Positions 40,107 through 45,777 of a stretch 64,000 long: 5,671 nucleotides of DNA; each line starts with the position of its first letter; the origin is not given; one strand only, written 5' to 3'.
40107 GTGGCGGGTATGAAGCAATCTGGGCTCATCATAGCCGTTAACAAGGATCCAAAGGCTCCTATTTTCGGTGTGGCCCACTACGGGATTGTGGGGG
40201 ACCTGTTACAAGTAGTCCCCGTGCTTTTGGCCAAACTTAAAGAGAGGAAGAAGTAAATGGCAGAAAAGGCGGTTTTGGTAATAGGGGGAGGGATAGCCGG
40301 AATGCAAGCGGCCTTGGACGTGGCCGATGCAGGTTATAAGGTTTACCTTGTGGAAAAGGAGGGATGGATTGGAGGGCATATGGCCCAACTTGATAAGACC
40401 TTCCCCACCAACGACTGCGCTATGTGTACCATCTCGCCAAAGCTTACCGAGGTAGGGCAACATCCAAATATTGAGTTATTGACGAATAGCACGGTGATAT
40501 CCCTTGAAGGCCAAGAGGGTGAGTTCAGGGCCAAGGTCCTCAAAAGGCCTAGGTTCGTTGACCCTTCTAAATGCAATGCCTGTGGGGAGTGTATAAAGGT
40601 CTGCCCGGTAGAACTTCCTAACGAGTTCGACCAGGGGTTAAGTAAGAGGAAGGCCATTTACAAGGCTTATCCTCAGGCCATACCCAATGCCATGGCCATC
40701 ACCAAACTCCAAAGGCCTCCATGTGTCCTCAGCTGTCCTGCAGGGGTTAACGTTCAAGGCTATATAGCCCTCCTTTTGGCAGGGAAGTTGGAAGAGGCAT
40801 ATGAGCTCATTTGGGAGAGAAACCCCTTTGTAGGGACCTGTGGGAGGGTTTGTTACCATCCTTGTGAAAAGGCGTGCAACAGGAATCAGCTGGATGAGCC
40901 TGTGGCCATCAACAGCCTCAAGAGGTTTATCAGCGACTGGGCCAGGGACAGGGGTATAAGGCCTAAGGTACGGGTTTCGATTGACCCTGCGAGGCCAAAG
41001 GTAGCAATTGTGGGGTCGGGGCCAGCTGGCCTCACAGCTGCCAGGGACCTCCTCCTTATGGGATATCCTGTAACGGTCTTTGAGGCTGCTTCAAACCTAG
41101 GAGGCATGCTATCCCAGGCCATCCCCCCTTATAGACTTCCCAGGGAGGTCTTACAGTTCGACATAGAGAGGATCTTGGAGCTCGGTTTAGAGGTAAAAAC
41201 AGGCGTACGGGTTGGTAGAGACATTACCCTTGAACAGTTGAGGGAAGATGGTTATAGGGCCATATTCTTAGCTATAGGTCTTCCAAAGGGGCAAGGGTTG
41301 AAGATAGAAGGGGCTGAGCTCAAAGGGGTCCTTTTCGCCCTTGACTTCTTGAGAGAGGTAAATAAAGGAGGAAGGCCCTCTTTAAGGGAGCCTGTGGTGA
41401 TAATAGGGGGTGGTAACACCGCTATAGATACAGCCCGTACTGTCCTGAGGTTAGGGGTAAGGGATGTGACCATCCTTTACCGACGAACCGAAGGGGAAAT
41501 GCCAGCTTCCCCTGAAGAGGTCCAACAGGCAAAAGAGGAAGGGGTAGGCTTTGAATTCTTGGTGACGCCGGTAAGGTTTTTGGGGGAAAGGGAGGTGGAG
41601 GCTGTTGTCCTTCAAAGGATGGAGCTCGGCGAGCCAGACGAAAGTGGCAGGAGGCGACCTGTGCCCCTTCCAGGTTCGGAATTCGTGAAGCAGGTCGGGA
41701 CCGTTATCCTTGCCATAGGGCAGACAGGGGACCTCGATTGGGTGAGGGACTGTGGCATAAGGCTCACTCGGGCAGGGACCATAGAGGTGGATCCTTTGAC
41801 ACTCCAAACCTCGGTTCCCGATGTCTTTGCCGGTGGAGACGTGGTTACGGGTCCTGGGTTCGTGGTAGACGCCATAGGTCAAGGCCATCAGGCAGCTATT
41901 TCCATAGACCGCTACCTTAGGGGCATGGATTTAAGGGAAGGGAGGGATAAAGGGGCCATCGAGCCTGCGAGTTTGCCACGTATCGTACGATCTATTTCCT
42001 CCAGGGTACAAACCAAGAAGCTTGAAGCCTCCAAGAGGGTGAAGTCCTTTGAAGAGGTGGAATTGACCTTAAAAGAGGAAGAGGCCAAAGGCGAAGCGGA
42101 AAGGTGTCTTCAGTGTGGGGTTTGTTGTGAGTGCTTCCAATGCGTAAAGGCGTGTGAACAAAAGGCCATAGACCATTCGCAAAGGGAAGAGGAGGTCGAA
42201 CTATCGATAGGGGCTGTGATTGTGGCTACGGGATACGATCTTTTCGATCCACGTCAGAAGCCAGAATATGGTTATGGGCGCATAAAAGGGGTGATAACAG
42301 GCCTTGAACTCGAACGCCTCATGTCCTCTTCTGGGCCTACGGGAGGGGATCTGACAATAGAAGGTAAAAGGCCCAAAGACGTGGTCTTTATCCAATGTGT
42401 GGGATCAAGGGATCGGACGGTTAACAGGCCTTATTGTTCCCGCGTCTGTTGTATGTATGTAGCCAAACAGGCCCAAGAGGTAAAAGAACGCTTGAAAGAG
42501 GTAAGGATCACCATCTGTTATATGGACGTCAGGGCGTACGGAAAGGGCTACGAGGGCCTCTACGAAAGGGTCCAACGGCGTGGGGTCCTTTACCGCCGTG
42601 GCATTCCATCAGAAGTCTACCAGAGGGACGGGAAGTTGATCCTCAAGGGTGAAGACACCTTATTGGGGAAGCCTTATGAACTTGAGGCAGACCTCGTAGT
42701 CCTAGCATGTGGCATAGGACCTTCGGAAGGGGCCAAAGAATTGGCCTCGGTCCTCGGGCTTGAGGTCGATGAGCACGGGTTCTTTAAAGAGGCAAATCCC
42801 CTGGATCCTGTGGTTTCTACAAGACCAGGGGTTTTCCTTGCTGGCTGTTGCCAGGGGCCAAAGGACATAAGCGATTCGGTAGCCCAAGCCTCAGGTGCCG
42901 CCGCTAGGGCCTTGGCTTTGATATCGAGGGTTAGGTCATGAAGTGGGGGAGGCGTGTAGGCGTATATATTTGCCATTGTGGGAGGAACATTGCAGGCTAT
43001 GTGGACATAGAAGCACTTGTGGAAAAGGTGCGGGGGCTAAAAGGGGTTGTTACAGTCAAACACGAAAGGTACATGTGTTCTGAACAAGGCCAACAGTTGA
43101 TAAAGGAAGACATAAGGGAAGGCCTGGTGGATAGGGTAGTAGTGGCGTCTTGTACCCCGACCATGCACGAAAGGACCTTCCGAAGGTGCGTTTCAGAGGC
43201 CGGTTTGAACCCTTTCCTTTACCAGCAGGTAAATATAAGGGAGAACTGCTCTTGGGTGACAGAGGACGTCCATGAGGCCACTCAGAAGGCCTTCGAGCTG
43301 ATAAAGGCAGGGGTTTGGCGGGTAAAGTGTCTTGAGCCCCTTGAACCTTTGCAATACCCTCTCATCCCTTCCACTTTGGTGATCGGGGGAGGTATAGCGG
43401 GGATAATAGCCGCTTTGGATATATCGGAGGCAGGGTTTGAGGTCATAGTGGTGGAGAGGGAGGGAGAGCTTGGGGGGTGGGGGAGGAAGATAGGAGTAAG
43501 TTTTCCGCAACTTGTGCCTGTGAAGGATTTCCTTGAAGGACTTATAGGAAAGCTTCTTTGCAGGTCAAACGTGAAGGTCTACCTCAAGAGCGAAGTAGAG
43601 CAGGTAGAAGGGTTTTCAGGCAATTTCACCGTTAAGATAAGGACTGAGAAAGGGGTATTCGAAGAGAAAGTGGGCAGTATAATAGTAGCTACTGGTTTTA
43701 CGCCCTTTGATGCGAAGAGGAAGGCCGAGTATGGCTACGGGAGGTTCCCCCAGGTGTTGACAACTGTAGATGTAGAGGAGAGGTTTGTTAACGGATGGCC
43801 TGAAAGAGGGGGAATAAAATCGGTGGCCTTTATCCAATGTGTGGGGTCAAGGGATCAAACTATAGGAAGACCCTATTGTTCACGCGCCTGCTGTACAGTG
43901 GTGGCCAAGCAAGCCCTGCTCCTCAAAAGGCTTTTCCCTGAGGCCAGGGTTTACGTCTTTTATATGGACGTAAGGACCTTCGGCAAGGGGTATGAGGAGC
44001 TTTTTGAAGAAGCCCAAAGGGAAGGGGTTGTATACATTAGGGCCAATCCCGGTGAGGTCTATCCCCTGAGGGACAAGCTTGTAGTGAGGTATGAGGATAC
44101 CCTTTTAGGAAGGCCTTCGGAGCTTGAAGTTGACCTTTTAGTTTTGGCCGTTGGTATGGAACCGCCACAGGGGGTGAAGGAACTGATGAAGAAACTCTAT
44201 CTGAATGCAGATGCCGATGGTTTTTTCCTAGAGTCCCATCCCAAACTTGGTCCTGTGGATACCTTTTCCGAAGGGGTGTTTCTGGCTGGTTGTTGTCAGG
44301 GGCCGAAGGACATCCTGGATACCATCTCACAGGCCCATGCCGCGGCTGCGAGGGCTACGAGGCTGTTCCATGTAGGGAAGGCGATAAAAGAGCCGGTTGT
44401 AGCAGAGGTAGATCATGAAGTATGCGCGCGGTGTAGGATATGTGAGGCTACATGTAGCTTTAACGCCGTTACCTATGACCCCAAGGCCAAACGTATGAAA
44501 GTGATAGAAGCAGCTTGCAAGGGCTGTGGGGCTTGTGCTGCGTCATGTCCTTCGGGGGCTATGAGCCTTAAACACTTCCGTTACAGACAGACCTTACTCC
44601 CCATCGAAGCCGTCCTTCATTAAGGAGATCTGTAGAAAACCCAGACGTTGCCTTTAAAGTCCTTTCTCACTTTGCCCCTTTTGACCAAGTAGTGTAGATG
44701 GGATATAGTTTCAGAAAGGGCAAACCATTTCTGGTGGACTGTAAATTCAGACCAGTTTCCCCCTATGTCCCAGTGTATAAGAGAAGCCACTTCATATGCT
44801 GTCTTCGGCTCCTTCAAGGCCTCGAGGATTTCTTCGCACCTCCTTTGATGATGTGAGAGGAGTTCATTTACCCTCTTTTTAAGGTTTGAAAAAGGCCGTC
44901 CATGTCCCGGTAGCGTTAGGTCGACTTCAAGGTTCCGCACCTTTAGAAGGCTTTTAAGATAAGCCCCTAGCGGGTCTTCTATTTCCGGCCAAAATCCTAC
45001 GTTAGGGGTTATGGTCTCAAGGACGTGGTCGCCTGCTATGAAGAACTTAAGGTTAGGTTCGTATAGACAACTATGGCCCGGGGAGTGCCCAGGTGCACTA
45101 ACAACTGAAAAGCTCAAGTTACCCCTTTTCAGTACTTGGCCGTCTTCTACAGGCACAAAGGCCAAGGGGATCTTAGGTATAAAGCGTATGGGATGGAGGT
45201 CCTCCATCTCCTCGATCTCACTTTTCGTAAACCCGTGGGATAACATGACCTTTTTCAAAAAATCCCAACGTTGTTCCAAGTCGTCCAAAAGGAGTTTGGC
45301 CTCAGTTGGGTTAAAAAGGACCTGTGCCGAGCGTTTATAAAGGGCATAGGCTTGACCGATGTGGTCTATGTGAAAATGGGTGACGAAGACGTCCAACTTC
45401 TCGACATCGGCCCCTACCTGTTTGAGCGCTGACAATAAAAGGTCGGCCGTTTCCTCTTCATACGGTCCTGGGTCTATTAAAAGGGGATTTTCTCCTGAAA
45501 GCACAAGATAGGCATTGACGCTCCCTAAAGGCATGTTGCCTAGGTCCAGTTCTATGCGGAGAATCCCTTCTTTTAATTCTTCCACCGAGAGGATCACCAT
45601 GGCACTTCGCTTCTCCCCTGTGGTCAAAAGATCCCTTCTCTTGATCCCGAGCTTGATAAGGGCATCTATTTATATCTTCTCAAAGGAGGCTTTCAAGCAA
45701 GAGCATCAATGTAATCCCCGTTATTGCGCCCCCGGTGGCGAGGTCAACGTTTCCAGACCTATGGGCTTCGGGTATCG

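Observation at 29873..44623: TetR-led 12-gene operon joining an acyl-CoA dehydrogenase/EtfAB module to three HdrA-type flavoproteins, HdrBC, MvhD and an FrhB-like protein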

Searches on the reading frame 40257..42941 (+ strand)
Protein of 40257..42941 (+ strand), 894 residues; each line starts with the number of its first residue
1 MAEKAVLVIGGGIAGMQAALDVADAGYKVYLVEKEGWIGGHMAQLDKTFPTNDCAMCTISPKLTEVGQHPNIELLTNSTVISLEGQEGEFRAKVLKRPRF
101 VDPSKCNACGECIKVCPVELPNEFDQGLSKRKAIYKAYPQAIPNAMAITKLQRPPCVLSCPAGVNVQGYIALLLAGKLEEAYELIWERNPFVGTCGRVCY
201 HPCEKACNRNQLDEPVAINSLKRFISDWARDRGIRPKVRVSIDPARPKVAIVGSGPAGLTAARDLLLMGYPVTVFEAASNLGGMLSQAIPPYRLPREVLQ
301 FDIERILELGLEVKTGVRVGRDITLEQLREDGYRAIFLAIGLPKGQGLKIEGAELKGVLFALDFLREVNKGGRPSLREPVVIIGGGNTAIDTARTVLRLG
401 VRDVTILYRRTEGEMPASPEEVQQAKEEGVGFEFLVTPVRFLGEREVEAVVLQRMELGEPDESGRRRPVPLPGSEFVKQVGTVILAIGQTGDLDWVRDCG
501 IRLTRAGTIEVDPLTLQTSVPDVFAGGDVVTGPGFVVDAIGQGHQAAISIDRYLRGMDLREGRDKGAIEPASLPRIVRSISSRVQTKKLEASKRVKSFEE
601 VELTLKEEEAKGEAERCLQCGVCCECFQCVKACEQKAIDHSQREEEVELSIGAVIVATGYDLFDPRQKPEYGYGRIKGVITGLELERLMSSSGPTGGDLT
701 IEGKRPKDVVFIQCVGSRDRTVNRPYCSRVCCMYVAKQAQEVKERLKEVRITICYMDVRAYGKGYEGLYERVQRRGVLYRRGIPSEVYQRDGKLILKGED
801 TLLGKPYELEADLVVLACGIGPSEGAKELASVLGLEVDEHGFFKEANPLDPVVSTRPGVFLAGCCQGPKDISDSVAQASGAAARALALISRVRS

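Call 4: search_protein_families(library=pfam, proteins=[window:40257-42941:+], max_evalue=0.001)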
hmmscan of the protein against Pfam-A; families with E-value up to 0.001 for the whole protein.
window:40257-42941:+ (894 aa): 20 families
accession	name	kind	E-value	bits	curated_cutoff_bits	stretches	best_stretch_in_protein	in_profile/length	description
PF07992.20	Pyr_redox_2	-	8.9e-51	173.5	26.1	3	248-543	2-291/291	Pyridine nucleotide-disulphide oxidoreductase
PF14691.11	Fer4_20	-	4.4e-22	78.5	25.8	1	140-233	16-112/113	Dihydroprymidine dehydrogenase domain II, 4Fe-4S cluster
PF12831.13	FAD_oxidored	-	5.7e-17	62.6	27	2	6-43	2-39/416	FAD dependent oxidoreductase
PF13738.12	Pyr_redox_3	-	5.5e-15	55.8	30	1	377-527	164-305/305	Pyridine nucleotide-disulphide oxidoreductase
PF13450.12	NAD_binding_8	-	1e-14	55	21.9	2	251-286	1-36/68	NAD(P)-binding Rossmann-like domain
PF00070.33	Pyr_redox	-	1.3e-13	51.6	22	0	6-88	2-71/82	Pyridine nucleotide-disulphide oxidoreductase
PF01266.30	DAO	-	1e-12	48.7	27.9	2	6-40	2-36/353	FAD dependent oxidoreductase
PF00890.30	FAD_binding_2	-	8.1e-11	42.2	20.4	1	6-43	2-39/414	FAD binding domain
PF01134.28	GIDA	-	2e-10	40.8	22.1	1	6-48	2-29/391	Glucose inhibited division protein A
PF01262.27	AlaDh_PNT_C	-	3.2e-08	33.7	23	0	5-35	30-60/214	Alanine dehydrogenase/PNT, C-terminal domain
PF03486.20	HI0933_like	-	5.8e-08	32.9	50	0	5-39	2-36/244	HI0933-like protein Rossmann domain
PF01494.25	FAD_binding_3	-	2.6e-07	30.6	22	0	248-278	3-33/349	FAD binding domain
PF13241.12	NAD_binding_7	-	3.4e-07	31.2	22.1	0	2-35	6-39/104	Putative NAD(P)-binding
PF01593.30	Amino_oxidase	-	5.3e-07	29.7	19.8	0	257-283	2-28/443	Flavin containing amine oxidoreductase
PF01946.23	Thi4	-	6.6e-07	29.2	26.2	0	245-283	16-55/235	Thi4 family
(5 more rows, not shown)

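Call 62: search_solved_structures(query=window:40257-42941:+, max_evalue=1e-10, show_alignments=1)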
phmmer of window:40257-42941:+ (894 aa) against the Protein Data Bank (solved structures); distinct sequences matched with E-value up to 1e-10: 18.
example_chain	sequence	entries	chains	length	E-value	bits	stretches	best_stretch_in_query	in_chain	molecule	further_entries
8rvv_A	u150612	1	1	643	3.2e-137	462.2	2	621-886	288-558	H(2):CoB-CoM heterodisulfide,ferredoxin reductase subunit A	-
8rvu_a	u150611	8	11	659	3.6e-137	462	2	621-886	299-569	H(2):CoB-CoM heterodisulfide,ferredoxin reductase subunit A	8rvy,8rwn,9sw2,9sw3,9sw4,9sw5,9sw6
5odc_A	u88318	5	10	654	2.8e-131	442.5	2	623-887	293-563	Heterodisulfide reductase, subunit A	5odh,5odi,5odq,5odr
9bov_A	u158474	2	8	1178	2.9e-124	419.3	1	153-630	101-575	Molybdopterin oxidoreductase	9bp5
9sfi_A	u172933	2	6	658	2.7e-122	412.8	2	623-885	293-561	CoB--CoM heterodisulfide reductase iron-sulfur subunit A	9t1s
9n5u_A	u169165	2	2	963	5.5e-121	408.5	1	155-563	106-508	NfnA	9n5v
7bkb_A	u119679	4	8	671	2.6e-110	373.1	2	622-886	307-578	CoB--CoM heterodisulfide reductase iron-sulfur subunit A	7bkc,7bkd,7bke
8oh5_C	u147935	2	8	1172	1.3e-108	367.5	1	153-631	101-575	Formate dehydrogenase-O, major subunit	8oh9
5jca_L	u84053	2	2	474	5.6e-96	325.7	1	153-554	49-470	NADH-dependent Ferredoxin:NADP Oxidoreductase (NfnI) subunit alpha | NADH-dependent Ferredoxin:NADP Oxidoreductase subunit alpha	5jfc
4ylf_B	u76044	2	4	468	7.5e-90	305.4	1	154-556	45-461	Dihydropyrimidine dehydrogenase subunit A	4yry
5vj7_A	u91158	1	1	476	5.9e-83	282.6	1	153-555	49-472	Oxidoreductase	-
6s6s_G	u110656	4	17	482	9.2e-68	232.4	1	154-555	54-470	Glutamate synthase [NADPH] small chain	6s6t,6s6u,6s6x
2vdc_G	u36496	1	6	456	1.2e-66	228.7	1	149-555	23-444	GLUTAMATE SYNTHASE [NADPH] SMALL CHAIN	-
6tjr_A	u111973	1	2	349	1.5e-55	191.9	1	650-888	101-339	Fumarate reductase/succinate dehydrogenase flavoprotein domain protein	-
7m31_A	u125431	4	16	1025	3.9e-50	174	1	141-556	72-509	Dihydropyrimidine dehydrogenase [NADP(+)]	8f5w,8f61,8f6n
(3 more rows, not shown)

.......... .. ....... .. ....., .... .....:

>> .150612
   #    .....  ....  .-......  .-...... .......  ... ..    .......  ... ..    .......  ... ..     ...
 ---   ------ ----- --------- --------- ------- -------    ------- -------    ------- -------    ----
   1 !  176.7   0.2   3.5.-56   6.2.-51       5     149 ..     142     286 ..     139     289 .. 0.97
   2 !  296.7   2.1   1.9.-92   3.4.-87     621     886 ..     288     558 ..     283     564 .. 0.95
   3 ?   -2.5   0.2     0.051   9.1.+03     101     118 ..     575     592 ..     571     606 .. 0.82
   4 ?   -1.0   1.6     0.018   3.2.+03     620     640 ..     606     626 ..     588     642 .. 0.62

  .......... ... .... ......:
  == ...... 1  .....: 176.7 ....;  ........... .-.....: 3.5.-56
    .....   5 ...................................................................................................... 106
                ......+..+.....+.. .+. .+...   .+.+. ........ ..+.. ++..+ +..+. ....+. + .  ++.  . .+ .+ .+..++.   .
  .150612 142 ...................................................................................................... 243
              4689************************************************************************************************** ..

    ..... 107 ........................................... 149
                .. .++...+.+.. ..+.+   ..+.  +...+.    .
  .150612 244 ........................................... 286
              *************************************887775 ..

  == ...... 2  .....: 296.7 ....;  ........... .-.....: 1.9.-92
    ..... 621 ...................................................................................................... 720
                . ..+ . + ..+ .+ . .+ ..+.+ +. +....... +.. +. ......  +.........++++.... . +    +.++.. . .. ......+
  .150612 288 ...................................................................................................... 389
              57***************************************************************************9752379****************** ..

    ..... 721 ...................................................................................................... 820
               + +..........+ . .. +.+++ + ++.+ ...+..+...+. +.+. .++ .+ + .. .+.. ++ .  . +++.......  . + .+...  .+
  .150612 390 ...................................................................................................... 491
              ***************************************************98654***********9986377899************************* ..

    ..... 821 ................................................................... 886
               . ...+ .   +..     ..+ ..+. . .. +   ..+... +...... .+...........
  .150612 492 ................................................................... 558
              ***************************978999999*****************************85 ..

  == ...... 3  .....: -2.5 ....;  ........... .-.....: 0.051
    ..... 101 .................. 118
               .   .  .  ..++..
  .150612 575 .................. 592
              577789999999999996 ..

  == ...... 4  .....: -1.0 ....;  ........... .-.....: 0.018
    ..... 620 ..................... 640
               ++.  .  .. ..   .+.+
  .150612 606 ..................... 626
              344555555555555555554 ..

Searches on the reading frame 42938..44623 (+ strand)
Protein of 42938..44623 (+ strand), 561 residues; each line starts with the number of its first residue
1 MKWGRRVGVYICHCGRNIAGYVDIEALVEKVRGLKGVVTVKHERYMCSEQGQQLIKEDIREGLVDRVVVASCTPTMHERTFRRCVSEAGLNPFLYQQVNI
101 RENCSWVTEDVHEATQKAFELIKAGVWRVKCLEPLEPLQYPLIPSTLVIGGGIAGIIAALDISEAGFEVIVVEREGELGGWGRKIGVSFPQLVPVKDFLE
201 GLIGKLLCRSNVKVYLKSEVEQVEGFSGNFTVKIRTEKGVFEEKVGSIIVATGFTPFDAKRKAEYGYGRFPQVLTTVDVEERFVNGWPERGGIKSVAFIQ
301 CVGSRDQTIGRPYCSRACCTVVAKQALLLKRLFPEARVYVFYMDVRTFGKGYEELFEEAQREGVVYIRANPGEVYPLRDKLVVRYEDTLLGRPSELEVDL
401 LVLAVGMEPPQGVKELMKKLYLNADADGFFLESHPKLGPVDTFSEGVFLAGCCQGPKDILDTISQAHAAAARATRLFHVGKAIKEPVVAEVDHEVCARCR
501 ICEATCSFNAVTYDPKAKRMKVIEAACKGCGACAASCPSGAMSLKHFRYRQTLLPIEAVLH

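Call 4: search_protein_families(library=pfam, proteins=[window:42938-44623:+], max_evalue=0.001)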
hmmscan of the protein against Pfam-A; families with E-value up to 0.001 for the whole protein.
window:42938-44623:+ (561 aa): 15 families
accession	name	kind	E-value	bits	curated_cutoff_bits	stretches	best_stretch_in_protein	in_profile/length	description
PF07992.20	Pyr_redox_2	-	2.1e-14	54.1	26.1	1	146-470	3-288/291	Pyridine nucleotide-disulphide oxidoreductase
PF00037.32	Fer4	-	2.6e-07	30.6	21.1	1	521-542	2-23/24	4Fe-4S binding domain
PF12831.13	FAD_oxidored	-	3e-07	30.5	27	1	147-189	3-45/416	FAD dependent oxidoreductase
PF14697.11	Fer4_21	-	6.3e-07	29.9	35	1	489-542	1-57/59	4Fe-4S dicluster domain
PF12838.12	Fer4_7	-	1e-06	29.5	27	1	496-541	2-52/52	4Fe-4S dicluster domain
PF01266.30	DAO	-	1.3e-06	28.6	27.9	1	147-179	3-35/353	FAD dependent oxidoreductase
PF13450.12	NAD_binding_8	-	1.5e-06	28.8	21.9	1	148-184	1-37/68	NAD(P)-binding Rossmann-like domain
PF13187.11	Fer4_9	-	1.7e-06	28.4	27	1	496-542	2-52/52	4Fe-4S dicluster domain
PF00890.30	FAD_binding_2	-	6.3e-06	26.1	20.4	1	147-180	3-36/414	FAD binding domain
PF13484.11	Fer4_16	-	1.2e-05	26.5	30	0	527-547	2-22/66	4Fe-4S double cluster binding domain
PF03486.20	HI0933_like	-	4.2e-05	23.6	50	0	146-186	3-40/244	HI0933-like protein Rossmann domain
PF13237.11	Fer4_10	-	0.00018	21.8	25.5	1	491-538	4-53/53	4Fe-4S dicluster domain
PF12837.12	Fer4_6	-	0.0002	21.6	25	1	521-541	3-23/24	4Fe-4S binding domain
PF25160.1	LdpA_Fe-S-bd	-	0.0002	21.5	27.6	1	500-542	7-43/49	LdpA Fe-S cluster-binding domain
PF01593.30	Amino_oxidase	-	0.0003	20.7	19.8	1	153-183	1-31/443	Flavin containing amine oxidoreductase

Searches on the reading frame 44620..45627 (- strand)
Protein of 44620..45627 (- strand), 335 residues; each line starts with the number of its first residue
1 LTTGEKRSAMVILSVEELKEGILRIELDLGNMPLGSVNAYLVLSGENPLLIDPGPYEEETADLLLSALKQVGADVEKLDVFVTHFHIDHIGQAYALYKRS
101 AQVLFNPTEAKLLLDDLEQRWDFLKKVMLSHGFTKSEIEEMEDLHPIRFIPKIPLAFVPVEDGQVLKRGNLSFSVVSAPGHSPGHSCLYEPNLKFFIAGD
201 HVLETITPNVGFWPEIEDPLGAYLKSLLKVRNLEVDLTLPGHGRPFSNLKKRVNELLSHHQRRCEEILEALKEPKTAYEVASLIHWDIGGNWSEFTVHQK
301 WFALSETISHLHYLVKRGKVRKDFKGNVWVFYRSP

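Call 9: search_protein_families(library=pfam, proteins=[window:44620-45627:-], max_evalue=0.00001)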
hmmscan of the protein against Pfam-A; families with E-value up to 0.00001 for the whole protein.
window:44620-45627:- (335 aa): 2 families
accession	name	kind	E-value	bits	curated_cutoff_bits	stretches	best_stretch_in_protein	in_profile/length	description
PF00753.33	Lactamase_B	-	7.8e-27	94.9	22.7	1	34-242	3-196/196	Metallo-beta-lactamase superfamily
PF21221.3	B_lactamase-like_C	-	5.5e-08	32.9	27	1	272-320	4-46/46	Metallo-beta-lactamase-like, C-terminal domain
